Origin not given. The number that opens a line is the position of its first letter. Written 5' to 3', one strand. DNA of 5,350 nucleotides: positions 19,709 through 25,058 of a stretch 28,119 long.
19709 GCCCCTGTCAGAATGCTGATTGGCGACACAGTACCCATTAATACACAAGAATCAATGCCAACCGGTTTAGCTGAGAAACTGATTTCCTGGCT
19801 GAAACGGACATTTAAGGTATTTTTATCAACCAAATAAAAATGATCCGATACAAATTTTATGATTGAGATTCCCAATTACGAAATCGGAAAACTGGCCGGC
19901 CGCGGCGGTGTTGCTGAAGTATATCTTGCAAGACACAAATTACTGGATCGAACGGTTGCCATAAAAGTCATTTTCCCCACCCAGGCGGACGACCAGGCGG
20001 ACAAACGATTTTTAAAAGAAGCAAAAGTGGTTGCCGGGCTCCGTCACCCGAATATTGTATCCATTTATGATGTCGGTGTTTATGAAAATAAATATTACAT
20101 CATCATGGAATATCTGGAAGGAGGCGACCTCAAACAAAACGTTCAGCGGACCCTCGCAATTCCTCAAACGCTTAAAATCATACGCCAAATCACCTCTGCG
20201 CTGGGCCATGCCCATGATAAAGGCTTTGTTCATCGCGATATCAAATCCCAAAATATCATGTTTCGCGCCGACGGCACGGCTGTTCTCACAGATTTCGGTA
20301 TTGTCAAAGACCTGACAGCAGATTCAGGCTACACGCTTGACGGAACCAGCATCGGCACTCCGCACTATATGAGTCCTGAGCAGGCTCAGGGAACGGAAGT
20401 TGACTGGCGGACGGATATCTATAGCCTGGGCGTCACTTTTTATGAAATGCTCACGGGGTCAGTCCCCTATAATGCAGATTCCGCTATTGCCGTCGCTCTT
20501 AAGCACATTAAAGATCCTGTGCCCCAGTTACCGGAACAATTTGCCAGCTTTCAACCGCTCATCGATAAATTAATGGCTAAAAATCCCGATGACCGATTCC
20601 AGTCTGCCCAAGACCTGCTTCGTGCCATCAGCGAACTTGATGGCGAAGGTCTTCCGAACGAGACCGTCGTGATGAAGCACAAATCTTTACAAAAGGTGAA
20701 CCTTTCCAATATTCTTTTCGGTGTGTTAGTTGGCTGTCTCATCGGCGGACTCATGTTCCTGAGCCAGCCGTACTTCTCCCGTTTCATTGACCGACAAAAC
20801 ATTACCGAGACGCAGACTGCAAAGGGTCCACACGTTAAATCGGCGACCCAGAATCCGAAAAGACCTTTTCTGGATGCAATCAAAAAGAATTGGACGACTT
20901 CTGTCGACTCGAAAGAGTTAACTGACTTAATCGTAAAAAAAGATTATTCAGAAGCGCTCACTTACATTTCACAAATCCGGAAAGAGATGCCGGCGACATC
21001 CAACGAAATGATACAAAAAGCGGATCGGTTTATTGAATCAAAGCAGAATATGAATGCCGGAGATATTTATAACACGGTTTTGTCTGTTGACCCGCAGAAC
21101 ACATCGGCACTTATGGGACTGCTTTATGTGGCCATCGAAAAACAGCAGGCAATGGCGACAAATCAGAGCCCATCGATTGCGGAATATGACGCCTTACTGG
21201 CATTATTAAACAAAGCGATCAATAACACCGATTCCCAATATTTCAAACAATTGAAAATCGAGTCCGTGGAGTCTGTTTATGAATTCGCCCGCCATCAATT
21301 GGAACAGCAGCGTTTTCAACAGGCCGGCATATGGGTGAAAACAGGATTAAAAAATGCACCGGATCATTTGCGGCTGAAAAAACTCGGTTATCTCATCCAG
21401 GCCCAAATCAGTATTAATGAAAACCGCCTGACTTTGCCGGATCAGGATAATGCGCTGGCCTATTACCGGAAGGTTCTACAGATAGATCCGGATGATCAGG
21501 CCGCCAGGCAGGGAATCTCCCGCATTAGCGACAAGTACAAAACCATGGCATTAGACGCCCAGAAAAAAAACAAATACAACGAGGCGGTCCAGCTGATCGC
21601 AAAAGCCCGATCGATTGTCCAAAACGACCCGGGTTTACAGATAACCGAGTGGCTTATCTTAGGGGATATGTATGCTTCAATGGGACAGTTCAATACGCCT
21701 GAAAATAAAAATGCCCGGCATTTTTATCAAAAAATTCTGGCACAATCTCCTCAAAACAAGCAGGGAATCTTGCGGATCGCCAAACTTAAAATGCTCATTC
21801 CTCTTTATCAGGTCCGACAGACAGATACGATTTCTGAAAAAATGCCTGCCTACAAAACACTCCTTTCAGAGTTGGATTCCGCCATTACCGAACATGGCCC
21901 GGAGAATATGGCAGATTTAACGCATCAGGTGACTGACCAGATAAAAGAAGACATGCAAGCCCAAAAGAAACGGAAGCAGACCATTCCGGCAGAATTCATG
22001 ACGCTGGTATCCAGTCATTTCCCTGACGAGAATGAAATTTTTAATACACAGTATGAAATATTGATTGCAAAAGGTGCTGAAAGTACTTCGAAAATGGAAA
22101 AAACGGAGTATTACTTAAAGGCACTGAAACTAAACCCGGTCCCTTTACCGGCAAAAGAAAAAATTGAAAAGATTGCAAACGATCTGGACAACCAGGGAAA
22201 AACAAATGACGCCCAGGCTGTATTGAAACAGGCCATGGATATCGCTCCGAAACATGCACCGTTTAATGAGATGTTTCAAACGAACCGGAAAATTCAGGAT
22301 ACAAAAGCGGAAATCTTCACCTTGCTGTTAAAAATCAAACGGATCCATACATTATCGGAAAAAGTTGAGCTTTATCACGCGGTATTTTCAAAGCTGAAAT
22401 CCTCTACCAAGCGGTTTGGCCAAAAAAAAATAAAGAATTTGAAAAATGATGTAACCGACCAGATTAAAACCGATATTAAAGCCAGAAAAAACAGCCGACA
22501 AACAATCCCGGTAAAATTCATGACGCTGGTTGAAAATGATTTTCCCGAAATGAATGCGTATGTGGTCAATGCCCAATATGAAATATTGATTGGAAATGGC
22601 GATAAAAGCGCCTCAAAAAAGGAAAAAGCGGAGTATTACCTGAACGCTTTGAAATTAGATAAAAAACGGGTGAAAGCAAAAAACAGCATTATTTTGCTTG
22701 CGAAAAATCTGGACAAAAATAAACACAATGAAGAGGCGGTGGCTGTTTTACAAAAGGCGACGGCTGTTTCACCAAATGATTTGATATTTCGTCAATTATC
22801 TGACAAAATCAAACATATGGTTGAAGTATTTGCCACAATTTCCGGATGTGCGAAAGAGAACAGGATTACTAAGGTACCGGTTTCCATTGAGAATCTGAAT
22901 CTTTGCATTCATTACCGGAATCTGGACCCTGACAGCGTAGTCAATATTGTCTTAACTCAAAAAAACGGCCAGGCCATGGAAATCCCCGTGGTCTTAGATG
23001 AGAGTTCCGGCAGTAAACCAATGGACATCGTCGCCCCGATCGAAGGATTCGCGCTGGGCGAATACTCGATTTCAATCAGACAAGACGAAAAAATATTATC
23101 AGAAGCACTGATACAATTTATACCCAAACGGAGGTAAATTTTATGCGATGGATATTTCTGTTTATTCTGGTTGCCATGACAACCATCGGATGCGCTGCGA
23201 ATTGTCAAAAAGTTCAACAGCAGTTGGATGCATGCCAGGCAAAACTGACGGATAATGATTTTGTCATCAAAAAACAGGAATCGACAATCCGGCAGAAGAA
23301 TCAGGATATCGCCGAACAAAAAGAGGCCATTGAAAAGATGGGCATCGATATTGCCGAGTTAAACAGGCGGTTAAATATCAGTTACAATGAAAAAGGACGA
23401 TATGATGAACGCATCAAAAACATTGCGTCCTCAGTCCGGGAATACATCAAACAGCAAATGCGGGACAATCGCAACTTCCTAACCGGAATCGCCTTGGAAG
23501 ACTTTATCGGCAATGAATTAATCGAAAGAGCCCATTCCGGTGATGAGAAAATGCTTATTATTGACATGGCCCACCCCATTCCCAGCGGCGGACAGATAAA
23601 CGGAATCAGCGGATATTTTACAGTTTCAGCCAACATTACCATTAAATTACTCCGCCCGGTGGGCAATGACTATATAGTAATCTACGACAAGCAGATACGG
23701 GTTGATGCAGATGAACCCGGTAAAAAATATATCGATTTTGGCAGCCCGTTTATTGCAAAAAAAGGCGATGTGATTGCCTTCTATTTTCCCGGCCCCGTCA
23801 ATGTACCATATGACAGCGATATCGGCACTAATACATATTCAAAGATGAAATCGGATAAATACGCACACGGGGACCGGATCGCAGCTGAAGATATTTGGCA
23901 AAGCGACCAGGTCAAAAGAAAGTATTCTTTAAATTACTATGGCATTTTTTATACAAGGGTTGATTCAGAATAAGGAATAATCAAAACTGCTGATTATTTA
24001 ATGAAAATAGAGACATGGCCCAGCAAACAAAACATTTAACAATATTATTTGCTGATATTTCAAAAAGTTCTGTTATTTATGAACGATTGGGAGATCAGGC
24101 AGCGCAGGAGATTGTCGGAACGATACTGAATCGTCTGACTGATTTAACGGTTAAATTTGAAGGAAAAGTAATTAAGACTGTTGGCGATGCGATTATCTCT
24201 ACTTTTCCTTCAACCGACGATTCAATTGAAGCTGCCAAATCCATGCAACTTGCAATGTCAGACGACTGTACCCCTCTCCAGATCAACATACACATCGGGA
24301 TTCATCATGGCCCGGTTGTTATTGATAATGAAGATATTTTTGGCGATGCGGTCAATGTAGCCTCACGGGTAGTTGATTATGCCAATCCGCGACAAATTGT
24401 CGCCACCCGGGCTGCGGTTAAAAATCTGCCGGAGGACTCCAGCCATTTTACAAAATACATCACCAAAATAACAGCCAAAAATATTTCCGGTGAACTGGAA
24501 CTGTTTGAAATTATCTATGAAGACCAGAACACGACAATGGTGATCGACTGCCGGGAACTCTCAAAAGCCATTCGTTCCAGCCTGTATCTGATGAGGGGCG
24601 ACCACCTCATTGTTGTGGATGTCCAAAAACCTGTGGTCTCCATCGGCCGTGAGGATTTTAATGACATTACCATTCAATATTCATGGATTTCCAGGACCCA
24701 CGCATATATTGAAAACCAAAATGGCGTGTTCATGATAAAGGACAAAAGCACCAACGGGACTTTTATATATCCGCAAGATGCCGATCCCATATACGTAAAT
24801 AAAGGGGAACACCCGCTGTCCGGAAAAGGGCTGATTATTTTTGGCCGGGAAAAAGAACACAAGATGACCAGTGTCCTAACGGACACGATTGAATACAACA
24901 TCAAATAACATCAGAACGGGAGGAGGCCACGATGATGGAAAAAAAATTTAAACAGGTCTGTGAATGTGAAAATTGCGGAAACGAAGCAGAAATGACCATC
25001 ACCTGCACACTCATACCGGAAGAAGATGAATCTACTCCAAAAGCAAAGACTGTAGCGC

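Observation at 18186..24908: Envelope-to-cAMP phospho-relay cluster: FHA-TM / PP2C / giant kinase / lipoprotein / cyclase-FHA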

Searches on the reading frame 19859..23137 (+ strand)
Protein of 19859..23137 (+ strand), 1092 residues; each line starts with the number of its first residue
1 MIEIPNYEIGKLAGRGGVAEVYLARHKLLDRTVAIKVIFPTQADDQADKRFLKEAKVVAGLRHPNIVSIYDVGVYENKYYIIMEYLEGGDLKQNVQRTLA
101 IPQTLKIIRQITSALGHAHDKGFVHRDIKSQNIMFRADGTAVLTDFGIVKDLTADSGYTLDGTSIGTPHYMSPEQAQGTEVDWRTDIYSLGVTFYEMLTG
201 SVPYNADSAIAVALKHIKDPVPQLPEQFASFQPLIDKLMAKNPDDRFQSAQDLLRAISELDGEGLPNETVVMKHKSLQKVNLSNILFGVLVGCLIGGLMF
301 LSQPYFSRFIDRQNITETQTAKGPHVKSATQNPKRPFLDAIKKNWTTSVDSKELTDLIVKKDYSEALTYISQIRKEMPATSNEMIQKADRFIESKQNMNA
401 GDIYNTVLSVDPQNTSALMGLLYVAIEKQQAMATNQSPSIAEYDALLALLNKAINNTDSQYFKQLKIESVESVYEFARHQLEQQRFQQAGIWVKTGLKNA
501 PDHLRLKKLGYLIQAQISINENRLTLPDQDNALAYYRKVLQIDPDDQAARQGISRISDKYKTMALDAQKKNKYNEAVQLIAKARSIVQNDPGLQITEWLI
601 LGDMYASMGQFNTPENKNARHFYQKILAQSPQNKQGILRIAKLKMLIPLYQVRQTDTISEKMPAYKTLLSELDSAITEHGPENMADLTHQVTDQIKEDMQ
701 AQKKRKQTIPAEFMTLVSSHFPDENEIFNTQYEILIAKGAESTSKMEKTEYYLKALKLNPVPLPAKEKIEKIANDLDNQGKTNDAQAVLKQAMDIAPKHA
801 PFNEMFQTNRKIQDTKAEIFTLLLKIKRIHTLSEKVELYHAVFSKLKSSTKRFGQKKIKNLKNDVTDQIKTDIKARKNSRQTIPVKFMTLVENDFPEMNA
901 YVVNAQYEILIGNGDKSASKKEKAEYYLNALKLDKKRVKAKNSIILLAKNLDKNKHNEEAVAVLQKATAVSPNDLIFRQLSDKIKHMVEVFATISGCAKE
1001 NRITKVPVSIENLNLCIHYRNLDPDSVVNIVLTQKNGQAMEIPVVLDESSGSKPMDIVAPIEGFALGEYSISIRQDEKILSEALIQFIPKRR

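Call 3: search_protein_families(library=pfam, proteins=[window:19859-23137:+], max_evalue=0.01)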
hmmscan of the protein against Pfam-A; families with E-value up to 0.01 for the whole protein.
window:19859-23137:+ (1092 aa): 14 families
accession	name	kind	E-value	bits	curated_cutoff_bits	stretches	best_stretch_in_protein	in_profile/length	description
PF00069.31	Pkinase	-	1.2e-53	182.7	31.7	1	7-251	1-255/263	Protein kinase domain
PF07714.23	PK_Tyr_Ser-Thr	-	2.4e-41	142.2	23.1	1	10-248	4-250/258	Protein tyrosine and serine/threonine kinase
PF14559.12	TPR_19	-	2.8e-13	50.4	25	0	530-556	8-34/68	Tetratricopeptide repeat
PF07719.23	TPR_2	-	1.5e-09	37.6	27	0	530-546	18-34/34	Tetratricopeptide repeat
PF13428.12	TPR_14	-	3.1e-08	33.9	23.5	0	528-551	16-39/44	Tetratricopeptide repeat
PF13181.12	TPR_8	-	1.8e-07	31.2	25.7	0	528-546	16-34/34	Tetratricopeptide repeat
PF03109.22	ABC1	-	3.5e-07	30.1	22.9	1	75-154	139-219/244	ABC1 atypical kinase-like domain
PF01636.29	APH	-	0.00034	20.9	23.2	0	101-147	147-195/239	Phosphotransferase enzyme family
PF00515.34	TPR_1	-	0.001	19.3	27.8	0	530-546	18-34/34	Tetratricopeptide repeat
PF13424.12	TPR_12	-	0.0014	19.2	30.1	0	562-592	8-38/77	Tetratricopeptide repeat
PF17667.7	Pkinase_fungal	-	0.0023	17.1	24.1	1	118-187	302-376/387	Fungal protein kinase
PF13432.12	TPR_16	-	0.0032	18.3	32.7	0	526-546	44-64/65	Tetratricopeptide repeat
PF24987.1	HEAT_EF3_N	-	0.0063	16.9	32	1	860-965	20-129/169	EF3 N-terminal HEAT repeat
PF13374.12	TPR_10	-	0.0079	16.6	27.5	0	772-795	8-31/42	Tetratricopeptide repeat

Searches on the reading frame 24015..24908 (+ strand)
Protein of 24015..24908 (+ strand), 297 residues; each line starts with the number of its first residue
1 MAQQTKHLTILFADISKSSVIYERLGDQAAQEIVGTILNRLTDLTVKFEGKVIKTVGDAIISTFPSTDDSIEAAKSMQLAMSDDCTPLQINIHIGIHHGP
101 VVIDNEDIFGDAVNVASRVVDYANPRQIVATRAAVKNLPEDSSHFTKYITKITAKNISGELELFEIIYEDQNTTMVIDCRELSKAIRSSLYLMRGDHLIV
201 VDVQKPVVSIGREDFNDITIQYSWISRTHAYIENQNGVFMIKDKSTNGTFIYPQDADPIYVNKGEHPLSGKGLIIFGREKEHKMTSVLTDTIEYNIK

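Call 3: search_protein_families(library=pfam, proteins=[window:24015-24908:+], max_evalue=0.01)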
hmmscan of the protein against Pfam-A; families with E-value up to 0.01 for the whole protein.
window:24015-24908:+ (297 aa): 4 families
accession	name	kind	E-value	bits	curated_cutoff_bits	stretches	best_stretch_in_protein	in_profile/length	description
PF00211.25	Guanylate_cyc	-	1.3e-18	67.7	21.9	1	2-147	3-164/183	Adenylate and Guanylate cyclase catalytic domain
PF00498.31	FHA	-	4.3e-12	46.7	20.7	1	208-252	1-47/67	FHA domain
PF16697.10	Yop-YscD_cpl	-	0.00023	21.8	33.2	1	201-254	12-66/94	Inner membrane component of T3SS, cytoplasmic domain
PF00990.26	GGDEF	-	0.00051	20.3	23.8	1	4-103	29-132/161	Diguanylate cyclase, GGDEF domain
